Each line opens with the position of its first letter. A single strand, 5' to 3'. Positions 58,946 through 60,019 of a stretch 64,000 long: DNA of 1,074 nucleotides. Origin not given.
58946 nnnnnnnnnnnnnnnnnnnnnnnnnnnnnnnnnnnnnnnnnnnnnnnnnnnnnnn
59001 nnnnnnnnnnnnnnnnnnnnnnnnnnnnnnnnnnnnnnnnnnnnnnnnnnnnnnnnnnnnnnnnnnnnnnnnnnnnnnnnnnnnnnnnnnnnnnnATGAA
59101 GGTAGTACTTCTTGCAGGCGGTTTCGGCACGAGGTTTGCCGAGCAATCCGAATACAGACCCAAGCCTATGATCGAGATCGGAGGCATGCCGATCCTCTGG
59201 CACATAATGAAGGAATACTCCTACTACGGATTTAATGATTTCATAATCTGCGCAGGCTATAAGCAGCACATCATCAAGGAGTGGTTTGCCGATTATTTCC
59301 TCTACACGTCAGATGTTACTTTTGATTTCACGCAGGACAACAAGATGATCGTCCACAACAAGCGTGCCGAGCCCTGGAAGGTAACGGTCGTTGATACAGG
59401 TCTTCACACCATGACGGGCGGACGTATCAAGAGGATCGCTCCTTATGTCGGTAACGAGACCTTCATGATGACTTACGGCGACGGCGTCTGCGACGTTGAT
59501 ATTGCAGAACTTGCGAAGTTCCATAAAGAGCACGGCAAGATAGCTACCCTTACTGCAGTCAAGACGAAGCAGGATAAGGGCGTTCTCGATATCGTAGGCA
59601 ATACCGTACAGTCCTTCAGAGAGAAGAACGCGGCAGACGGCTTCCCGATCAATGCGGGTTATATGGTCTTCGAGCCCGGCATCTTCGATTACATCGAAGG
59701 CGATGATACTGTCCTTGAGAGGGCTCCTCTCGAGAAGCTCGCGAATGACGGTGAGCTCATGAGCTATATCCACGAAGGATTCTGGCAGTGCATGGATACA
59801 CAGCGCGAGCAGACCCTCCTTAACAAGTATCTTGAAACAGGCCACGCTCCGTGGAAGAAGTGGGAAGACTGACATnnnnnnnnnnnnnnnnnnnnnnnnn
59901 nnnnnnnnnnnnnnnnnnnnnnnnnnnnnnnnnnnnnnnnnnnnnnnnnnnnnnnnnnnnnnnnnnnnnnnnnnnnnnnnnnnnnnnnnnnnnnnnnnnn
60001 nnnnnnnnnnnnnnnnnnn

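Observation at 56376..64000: Gram-positive lipid-carrier glycosylation system apparently loading a 3,6-dideoxyhexose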

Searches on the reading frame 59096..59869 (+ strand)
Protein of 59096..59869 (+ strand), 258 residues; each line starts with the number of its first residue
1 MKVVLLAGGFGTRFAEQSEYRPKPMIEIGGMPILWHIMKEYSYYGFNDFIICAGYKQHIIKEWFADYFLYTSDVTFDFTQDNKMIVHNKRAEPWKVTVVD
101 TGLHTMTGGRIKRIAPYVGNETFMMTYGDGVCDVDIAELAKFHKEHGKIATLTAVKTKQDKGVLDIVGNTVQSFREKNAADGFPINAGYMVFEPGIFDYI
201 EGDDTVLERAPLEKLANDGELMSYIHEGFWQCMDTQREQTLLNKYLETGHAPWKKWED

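Call 8: search_protein_families(library=pfam, proteins=[window:59096-59869:+])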
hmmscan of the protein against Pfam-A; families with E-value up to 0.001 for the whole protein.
window:59096-59869:+ (258 aa): 2 families
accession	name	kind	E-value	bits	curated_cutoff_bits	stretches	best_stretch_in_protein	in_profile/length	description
PF00483.29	NTP_transferase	-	5.5e-15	56.1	21.2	1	2-209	1-197/245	Nucleotidyl transferase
PF12804.13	NTP_transf_3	-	3e-07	31.2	27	1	3-58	1-51/160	MobA-like NTP transferase domain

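Call 9: search_protein_families(library=ncbifam, proteins=[window:59096-59869:+])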
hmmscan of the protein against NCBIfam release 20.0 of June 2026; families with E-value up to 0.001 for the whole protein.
window:59096-59869:+ (258 aa): 16 families
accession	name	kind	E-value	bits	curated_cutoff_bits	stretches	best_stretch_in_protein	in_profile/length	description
TIGR02623.1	G1P_cyt_trans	equivalog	5.8e-108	360.2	300.25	1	1-256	1-255/255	glucose-1-phosphate cytidylyltransferase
TIGR03992.1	Arch_glmU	subfamily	1.2e-21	77.1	292.1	2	1-76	1-76/393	bifunctional sugar-1-phosphate nucleotidylyltransferase/acetyltransferase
NF052502.1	man1P_GTase_Rv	exception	6.8e-18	64.6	440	2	106-238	84-222/352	mannose-1-phosphate guanylyltransferase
NF045761.1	NAMPUrTaseMurU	equivalog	1.1e-15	58.1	250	2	1-75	1-75/226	N-acetylmuramate alpha-1-phosphate uridylyltransferase MurU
NF049965.1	GlMnHpPGnyltfHddC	equivalog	1.1e-15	57.9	300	2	1-70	1-70/221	D-glycero-D-manno-heptose 1-phosphate guanosyltransferase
NF041313.1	UDPGP_AglF_Halo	equivalog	1.5e-15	57.2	400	1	1-78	1-77/234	UTP--glucose-1-phosphate uridylyltransferase AglF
NF041173.1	Sug_nt_acttase_Thmprot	equivalog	2.1e-09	36.8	600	1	1-202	1-178/405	bifunctional sugar-1-phosphate nucleotidylyltransferase/acetyltransferase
TIGR01099.1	galU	equivalog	2.6e-09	37.1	326.8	1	1-165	2-171/261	UTP--glucose-1-phosphate uridylyltransferase GalU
NF041135.1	IPPtranDIPPsyn_Thcocales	equivalog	7.5e-09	35.1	580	1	1-59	1-56/419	bifunctional L-myo-inositol-1-phosphate cytidylyltransferase/CDP-L-myo-inositol myo-inositolphosphotransferase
TIGR01208.1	rmlA_long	equivalog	8.5e-09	34.8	320.25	1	2-201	1-183/353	glucose-1-phosphate thymidylyltransferase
NF045697.1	MurNAcPUrMurU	equivalog_domain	1.6e-05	24.4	370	1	5-231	2-213/229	N-acetylmuramate alpha-1-phosphate uridylyltransferase MurU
TIGR01173.1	glmU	equivalog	1.6e-05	24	366.85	1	1-68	1-65/452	bifunctional UDP-N-acetylglucosamine diphosphorylase/glucosamine-1-phosphate N-acetyltransferase GlmU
TIGR00454.1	TIGR00454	hypoth_equivalog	0.00011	22.1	174.7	1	1-62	1-58/183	TIGR00454 family protein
NF010939.0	PRK14359.1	equivalog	0.00038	19.2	592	1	2-72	4-70/430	bifunctional UDP-N-acetylglucosamine diphosphorylase/glucosamine-1-phosphate N-acetyltransferase GlmU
NF001947.0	PRK00725.1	subfamily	0.0004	19.3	470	1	3-179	19-194/426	glucose-1-phosphate adenylyltransferase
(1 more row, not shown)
